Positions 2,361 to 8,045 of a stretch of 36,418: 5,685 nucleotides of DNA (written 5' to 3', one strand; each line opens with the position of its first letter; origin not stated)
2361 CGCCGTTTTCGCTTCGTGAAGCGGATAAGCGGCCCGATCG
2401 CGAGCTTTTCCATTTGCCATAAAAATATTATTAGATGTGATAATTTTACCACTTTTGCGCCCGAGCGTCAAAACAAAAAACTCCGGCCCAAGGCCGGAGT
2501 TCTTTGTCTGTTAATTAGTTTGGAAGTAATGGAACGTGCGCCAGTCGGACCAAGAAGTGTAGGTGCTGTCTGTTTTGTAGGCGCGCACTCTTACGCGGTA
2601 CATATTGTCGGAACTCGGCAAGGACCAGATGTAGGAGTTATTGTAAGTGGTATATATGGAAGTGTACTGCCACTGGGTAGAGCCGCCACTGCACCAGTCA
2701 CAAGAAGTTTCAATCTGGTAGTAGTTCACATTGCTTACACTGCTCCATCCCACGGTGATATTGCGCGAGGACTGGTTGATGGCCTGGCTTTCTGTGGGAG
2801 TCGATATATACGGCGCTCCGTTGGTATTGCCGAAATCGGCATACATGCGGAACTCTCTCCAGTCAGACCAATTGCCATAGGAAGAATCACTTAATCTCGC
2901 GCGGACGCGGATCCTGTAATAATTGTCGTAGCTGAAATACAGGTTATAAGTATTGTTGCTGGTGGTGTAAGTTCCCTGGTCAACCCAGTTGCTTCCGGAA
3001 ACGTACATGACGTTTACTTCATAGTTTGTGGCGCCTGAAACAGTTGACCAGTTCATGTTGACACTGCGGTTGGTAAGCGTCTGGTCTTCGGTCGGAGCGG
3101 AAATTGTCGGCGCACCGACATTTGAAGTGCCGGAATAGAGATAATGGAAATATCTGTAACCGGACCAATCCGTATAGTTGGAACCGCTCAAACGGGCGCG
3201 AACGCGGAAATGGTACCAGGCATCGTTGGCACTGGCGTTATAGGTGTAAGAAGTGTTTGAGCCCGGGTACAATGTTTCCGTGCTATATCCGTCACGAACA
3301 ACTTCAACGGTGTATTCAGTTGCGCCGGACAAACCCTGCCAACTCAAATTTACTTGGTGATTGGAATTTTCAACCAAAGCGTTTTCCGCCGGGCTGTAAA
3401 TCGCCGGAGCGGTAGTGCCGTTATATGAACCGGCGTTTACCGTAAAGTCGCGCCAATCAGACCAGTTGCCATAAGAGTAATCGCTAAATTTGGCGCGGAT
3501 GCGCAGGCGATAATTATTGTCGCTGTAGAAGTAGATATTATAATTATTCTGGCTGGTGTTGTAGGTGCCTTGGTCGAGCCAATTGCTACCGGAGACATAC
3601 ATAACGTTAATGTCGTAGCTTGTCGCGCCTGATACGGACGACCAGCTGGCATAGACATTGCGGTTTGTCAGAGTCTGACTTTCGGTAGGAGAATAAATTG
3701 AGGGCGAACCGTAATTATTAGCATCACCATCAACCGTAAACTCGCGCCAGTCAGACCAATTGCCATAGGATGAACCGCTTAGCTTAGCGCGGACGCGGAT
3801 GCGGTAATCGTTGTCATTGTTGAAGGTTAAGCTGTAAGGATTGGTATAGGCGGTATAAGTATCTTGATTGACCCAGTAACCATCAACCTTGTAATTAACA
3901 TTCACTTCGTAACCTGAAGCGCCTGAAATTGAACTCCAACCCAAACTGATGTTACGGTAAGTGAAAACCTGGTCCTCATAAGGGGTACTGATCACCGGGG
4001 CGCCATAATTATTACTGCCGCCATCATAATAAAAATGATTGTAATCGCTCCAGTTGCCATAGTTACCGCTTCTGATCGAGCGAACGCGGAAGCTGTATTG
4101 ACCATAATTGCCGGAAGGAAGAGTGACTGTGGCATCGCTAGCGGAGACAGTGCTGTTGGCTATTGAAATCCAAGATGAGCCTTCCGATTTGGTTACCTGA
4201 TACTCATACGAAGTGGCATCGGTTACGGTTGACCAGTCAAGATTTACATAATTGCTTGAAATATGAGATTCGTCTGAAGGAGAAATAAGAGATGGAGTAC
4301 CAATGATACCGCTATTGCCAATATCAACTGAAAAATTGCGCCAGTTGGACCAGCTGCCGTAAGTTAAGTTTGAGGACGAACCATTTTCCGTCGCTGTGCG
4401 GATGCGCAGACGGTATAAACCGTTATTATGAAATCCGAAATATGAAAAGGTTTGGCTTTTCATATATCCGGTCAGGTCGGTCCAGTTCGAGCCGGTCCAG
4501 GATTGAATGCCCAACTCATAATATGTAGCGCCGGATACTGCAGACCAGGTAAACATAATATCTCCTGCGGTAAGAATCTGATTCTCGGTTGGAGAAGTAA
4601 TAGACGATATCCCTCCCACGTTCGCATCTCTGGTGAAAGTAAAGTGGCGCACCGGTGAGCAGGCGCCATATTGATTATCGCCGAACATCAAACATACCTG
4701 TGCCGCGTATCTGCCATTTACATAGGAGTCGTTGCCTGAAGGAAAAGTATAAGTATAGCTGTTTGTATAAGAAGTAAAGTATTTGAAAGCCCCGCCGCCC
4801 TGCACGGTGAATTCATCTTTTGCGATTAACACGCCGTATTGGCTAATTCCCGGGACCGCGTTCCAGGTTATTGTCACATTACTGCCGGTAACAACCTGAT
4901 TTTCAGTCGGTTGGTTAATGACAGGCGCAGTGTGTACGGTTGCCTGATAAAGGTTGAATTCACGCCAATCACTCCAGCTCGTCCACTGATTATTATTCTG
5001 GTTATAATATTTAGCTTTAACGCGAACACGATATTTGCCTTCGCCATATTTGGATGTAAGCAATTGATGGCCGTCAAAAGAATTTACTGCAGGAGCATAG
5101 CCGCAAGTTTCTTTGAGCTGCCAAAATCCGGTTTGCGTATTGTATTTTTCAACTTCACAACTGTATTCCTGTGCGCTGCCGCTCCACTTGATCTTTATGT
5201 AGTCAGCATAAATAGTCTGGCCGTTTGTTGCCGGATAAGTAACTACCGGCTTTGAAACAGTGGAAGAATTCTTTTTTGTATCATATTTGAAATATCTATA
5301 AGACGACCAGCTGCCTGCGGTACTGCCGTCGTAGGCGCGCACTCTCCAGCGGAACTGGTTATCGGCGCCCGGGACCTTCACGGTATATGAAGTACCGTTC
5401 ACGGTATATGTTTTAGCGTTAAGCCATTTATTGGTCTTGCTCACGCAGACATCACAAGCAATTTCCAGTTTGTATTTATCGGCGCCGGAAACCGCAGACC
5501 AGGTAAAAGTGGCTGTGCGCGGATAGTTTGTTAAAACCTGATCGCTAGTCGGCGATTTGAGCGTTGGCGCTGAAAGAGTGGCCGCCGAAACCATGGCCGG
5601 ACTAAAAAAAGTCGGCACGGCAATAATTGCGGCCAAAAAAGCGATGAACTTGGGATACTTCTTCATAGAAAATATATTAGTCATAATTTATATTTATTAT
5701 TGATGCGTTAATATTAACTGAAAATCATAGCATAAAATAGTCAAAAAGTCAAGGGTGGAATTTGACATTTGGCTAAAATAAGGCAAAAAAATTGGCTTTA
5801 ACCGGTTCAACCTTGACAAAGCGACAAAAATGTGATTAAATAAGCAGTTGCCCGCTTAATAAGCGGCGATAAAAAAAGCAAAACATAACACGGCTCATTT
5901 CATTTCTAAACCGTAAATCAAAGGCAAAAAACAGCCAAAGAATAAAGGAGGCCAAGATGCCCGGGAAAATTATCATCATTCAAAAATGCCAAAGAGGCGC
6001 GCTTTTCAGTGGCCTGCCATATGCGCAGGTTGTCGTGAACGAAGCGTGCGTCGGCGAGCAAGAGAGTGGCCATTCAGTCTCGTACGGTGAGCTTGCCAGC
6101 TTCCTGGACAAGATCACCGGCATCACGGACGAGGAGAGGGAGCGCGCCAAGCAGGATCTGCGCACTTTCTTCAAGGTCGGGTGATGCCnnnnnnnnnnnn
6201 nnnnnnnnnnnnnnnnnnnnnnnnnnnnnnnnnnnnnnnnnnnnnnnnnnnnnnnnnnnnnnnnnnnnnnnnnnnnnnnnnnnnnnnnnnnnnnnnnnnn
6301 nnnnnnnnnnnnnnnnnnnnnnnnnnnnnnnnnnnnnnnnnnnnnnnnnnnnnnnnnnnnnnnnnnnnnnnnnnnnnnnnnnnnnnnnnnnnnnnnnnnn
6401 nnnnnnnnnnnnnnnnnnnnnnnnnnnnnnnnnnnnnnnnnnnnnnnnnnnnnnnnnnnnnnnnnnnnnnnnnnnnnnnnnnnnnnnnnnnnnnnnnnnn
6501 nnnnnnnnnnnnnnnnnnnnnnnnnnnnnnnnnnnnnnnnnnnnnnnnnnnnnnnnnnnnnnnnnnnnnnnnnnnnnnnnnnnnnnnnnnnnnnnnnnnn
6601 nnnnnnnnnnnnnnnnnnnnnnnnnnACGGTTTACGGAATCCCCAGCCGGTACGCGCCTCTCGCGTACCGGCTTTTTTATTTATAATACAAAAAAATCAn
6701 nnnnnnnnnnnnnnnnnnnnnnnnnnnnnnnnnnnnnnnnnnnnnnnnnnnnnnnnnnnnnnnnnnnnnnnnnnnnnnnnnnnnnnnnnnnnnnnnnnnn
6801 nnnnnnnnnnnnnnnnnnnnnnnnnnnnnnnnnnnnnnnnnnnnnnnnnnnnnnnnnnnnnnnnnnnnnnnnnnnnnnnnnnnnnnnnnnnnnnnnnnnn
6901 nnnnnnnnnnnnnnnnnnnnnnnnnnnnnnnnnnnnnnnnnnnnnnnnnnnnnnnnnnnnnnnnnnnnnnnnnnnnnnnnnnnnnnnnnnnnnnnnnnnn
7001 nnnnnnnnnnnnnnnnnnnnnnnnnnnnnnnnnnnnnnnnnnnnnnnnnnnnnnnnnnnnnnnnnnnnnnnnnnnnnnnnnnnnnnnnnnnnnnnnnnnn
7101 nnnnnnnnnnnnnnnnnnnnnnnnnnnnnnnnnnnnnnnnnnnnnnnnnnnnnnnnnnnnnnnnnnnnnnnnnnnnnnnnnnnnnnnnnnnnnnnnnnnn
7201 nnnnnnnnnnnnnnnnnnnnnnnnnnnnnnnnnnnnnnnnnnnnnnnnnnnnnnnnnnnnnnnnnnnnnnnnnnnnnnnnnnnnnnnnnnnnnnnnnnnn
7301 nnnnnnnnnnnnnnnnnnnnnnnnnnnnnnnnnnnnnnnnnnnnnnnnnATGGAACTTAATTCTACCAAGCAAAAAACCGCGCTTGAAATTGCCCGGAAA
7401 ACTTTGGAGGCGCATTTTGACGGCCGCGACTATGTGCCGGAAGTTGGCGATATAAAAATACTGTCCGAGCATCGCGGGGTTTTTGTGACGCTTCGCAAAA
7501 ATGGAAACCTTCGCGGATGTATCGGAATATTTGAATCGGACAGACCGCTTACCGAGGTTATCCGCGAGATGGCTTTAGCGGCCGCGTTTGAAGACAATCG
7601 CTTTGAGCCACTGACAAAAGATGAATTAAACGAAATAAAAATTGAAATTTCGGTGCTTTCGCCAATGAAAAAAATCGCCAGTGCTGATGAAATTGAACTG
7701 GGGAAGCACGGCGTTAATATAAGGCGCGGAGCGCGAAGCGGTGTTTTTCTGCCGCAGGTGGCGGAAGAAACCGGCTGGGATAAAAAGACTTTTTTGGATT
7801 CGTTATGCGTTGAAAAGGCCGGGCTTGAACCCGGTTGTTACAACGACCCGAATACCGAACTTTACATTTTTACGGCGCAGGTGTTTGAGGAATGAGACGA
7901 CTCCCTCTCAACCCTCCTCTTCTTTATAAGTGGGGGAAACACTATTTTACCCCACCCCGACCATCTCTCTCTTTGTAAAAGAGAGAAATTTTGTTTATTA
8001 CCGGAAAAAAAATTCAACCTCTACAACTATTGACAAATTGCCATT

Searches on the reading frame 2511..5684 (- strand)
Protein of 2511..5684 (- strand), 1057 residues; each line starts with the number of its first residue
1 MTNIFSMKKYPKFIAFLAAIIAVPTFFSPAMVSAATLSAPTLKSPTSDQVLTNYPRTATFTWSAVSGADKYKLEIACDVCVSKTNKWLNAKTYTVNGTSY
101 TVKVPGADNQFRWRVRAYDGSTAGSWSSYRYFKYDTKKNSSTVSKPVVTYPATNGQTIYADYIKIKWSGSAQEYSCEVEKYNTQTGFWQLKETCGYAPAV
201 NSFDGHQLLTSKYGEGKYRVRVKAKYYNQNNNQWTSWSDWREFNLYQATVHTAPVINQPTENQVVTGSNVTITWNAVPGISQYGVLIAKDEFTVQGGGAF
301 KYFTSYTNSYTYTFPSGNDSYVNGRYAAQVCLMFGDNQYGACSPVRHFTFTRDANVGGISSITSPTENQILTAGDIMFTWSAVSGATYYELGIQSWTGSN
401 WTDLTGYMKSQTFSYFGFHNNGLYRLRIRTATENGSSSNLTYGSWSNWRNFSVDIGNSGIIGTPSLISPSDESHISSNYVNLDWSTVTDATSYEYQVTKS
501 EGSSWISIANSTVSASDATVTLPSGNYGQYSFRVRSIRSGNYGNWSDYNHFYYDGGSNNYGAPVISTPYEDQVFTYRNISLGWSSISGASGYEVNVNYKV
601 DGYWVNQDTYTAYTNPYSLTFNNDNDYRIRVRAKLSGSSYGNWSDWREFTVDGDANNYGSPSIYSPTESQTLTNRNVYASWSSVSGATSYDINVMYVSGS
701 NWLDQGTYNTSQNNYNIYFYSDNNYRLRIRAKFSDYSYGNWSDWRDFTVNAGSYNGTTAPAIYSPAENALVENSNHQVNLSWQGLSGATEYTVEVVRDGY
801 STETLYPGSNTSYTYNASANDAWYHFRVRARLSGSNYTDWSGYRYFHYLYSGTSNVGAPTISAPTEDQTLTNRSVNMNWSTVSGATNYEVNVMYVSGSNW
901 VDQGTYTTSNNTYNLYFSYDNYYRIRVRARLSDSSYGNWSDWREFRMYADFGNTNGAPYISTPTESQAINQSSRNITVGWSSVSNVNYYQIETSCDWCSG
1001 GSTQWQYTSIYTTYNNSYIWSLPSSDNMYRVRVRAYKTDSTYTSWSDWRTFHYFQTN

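Call 10: search_protein_families(library=pfam, proteins=[window:2511-5684:-], max_evalue=0.001)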
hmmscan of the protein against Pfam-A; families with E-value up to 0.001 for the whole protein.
window:2511-5684:- (1057 aa): 1 family
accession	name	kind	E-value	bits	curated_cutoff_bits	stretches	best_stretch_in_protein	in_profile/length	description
PF16383.10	DUF4992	-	0.00023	21.3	29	0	855-899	41-90/183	Domain of unknown function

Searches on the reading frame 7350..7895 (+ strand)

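Call 77: search_protein_families(library=pfam, proteins=[window:7350-7895:+], max_evalue=0.01)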
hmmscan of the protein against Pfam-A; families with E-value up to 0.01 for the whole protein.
window:7350-7895:+ (181 aa): 1 family
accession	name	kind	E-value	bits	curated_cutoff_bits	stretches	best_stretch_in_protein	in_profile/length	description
PF01871.22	AMMECR1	-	2.5e-57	193.5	25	1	12-179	1-168/168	AMMECR1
